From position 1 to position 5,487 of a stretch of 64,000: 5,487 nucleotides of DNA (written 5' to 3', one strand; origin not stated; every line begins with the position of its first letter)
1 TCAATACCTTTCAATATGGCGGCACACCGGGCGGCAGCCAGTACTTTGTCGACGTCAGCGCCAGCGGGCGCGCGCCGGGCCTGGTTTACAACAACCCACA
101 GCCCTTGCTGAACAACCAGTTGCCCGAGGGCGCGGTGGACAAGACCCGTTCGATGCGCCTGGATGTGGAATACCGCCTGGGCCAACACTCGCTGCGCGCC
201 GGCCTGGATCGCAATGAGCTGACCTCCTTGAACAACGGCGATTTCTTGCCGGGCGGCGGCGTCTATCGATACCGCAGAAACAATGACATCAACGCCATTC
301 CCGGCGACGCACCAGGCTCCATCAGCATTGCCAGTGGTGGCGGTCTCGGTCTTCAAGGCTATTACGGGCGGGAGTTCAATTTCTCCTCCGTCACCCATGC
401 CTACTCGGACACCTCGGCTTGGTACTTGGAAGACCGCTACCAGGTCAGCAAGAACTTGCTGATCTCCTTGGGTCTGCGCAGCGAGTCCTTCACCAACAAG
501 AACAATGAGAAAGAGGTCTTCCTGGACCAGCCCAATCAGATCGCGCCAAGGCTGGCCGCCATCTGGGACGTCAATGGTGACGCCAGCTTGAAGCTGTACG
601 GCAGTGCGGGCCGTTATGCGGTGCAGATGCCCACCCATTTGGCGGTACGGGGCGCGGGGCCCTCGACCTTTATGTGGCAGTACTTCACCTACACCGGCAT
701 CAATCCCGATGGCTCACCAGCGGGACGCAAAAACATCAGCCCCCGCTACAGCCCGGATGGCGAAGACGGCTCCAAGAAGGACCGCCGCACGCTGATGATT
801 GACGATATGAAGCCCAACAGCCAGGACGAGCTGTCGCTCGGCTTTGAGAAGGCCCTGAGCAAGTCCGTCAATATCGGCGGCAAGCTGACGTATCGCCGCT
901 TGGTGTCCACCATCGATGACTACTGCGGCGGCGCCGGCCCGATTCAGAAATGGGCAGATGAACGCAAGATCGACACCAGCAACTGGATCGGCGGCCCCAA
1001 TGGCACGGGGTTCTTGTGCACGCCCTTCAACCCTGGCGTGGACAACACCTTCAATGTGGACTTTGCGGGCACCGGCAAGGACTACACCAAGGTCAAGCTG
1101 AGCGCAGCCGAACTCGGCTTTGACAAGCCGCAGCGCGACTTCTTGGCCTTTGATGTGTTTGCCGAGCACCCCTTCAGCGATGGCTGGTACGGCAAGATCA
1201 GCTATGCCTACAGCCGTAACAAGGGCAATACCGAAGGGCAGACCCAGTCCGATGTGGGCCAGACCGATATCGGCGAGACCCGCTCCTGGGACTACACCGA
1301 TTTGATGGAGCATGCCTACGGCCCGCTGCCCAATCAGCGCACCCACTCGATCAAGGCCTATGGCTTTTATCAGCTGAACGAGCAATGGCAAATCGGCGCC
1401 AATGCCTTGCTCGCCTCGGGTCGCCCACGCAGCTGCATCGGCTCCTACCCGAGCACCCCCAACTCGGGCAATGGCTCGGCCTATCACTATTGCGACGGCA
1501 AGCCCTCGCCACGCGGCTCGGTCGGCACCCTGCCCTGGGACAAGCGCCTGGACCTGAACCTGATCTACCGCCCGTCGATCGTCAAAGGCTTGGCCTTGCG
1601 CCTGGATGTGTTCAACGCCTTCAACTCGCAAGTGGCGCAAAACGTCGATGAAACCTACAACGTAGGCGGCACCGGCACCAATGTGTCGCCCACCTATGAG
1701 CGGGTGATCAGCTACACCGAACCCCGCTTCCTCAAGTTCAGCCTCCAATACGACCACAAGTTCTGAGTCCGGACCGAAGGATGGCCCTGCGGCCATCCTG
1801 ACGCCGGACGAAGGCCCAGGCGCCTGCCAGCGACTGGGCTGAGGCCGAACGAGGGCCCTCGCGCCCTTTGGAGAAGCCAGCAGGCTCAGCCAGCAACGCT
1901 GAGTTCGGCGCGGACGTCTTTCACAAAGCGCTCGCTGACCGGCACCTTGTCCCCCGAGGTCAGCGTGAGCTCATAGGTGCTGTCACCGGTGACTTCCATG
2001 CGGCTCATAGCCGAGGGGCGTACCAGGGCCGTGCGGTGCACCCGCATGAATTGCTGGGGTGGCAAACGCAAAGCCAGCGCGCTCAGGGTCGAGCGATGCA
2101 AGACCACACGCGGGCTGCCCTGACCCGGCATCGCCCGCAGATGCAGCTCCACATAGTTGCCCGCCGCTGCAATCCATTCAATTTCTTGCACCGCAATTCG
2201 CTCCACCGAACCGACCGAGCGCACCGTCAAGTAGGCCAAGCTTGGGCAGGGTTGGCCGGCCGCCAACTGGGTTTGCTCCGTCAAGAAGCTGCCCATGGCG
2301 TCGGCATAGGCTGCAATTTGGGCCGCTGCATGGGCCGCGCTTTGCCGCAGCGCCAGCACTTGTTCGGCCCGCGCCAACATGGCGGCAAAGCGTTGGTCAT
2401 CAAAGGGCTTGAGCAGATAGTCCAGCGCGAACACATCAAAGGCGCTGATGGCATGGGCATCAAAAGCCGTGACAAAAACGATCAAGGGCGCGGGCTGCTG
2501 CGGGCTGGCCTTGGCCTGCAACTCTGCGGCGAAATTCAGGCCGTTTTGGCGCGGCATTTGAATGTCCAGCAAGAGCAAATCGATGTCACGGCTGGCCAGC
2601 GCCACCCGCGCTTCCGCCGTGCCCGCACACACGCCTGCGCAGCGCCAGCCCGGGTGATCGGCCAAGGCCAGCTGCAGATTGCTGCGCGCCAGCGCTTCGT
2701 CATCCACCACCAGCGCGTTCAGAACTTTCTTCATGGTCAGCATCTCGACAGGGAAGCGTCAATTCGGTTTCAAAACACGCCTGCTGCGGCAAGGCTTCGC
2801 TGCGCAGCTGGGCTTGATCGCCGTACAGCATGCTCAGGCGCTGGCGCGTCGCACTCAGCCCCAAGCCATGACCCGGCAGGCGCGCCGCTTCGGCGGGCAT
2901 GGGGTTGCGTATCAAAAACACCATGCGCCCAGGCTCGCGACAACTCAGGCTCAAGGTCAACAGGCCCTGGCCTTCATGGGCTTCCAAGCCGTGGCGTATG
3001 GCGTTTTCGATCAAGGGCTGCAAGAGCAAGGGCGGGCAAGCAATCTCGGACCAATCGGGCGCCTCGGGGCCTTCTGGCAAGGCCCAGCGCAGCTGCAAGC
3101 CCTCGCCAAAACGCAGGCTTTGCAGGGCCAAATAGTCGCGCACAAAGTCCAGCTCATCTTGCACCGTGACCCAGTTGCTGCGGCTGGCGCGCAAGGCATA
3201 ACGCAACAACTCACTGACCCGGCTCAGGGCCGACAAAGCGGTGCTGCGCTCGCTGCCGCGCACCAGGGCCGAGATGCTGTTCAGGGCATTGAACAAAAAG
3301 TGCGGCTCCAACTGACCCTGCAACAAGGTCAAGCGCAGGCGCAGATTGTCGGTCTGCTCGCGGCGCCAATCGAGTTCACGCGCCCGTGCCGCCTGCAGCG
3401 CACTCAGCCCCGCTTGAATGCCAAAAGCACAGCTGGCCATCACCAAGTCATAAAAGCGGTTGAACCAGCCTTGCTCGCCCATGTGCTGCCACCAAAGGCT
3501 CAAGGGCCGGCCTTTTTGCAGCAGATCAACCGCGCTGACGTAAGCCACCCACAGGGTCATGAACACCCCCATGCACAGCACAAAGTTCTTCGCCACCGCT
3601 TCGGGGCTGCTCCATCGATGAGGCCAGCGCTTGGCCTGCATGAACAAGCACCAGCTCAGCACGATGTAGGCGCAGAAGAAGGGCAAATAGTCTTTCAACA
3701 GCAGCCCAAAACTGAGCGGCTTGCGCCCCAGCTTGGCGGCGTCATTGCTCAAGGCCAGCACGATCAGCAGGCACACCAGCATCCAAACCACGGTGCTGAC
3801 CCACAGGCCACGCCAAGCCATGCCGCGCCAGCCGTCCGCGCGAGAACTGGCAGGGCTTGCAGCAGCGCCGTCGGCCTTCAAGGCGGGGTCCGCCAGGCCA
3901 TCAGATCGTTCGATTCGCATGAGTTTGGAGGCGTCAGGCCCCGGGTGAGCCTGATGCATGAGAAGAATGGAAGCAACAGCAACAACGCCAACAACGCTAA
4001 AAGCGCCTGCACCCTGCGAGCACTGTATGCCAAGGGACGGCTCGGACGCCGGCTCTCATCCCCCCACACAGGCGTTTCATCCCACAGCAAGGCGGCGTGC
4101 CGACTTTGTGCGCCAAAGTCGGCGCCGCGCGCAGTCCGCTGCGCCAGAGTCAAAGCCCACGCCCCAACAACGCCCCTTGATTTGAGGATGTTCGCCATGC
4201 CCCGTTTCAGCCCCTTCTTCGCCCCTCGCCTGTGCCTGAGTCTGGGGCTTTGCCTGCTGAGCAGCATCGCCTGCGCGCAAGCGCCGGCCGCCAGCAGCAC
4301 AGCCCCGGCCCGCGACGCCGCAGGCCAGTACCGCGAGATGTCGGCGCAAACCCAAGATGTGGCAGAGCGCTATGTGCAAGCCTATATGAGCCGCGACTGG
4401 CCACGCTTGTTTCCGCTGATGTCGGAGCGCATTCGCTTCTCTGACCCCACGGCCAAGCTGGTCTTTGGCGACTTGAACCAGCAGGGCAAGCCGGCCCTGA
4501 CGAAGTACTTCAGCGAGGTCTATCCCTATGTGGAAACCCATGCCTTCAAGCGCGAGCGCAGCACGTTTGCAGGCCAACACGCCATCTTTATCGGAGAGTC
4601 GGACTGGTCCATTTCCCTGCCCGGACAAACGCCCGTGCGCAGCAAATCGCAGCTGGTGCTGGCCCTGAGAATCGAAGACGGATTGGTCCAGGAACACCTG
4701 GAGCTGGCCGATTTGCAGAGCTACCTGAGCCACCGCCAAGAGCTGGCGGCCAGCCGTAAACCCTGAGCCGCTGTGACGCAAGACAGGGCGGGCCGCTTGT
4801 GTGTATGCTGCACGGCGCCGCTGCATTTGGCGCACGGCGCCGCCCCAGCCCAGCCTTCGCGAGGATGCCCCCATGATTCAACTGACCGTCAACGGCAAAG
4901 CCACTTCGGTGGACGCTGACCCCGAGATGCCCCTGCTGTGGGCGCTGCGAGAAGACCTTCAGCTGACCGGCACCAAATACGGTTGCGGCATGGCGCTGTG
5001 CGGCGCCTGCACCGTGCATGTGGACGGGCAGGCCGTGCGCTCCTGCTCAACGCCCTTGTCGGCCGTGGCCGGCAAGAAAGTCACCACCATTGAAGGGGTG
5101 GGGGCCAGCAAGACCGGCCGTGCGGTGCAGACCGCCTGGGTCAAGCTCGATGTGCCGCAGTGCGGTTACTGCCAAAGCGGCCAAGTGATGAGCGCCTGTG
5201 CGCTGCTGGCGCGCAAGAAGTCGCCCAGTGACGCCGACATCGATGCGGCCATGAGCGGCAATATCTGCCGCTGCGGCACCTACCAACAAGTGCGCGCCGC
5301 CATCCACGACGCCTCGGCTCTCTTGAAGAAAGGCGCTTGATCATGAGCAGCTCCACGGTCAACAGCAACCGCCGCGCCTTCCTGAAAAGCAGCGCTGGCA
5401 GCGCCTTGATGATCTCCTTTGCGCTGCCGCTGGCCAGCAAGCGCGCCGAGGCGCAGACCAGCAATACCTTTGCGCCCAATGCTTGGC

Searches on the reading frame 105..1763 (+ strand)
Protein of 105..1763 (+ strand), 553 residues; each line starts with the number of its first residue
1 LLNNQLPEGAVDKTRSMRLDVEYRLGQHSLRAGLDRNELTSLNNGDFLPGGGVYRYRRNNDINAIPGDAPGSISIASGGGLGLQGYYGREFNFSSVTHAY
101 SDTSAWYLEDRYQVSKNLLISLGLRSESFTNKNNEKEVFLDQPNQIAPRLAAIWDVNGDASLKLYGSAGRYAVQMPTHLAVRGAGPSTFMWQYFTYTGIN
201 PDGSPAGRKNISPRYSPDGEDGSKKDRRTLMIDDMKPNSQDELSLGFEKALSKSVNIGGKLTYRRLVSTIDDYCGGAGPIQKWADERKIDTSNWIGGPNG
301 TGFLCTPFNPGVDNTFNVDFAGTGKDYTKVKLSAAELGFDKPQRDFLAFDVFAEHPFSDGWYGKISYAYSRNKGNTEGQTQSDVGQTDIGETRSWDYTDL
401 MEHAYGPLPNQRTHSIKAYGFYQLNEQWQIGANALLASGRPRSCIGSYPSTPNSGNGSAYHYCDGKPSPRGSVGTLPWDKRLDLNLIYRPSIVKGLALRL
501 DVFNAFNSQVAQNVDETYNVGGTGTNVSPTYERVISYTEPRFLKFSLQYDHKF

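Call 6: search_protein_families(library=pfam, proteins=[window:105-1763:+], max_evalue=0.001)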
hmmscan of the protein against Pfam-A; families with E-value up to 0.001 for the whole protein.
window:105-1763:+ (553 aa): 1 family
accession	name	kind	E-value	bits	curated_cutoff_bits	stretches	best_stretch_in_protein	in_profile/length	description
PF25183.1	OMP_b-brl_4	-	4.9e-11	42.2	30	1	3-139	274-406/838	Outer membrane beta barrel domain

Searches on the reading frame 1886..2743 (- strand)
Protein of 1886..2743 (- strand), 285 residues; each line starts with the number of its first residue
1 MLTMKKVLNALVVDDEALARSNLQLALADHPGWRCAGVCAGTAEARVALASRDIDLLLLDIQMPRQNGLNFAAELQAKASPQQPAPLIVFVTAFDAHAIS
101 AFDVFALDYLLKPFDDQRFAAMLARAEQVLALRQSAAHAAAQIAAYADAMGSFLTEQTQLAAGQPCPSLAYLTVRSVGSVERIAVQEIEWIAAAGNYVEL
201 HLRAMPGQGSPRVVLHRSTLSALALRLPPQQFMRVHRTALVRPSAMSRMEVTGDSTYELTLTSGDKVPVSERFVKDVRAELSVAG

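Call 6: search_protein_families(library=pfam, proteins=[window:1886-2743:-], max_evalue=0.001)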
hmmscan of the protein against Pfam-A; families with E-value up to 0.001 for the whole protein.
window:1886-2743:- (285 aa): 2 families
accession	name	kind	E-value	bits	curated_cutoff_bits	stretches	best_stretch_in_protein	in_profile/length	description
PF00072.30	Response_reg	-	9.6e-18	64.8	30.2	1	11-123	2-110/111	Response regulator receiver domain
PF04397.21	LytTR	-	4.7e-17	62.4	22.6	1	181-281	4-97/98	LytTr DNA-binding domain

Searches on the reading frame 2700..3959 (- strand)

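Call 6: search_protein_families(library=pfam, proteins=[window:2700-3959:-], max_evalue=0.001)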
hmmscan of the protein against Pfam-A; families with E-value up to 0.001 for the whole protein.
window:2700-3959:- (419 aa): 2 families
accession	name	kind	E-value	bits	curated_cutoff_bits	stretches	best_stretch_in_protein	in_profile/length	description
PF06580.19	His_kinase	-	3.6e-23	82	25.2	1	209-286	2-79/81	Histidine kinase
PF02518.31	HATPase_c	-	0.00036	21.4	26.4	0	312-400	9-107/111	Histidine kinase-, DNA gyrase B-, and HSP90-like ATPase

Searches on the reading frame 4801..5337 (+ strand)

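Call 6: search_protein_families(library=pfam, proteins=[window:4801-5337:+], max_evalue=0.001)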
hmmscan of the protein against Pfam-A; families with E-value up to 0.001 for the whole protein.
window:4801-5337:+ (179 aa): 4 families
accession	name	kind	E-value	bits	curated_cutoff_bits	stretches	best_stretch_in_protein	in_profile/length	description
PF01799.25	Fer2_2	-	4.8e-28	97.5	30.3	1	96-169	1-75/75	[2Fe-2S] binding domain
PF00111.32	Fer2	-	8.1e-11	42.2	21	1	29-87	2-60/77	2Fe-2S iron-sulfur cluster binding domain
PF13085.11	Fer2_3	-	7.6e-06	26.3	27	1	59-98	49-87/107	2Fe-2S iron-sulfur cluster binding domain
PF13510.11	Fer2_4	-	0.0001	22.7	22.8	1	25-87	3-72/82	2Fe-2S iron-sulfur cluster binding domain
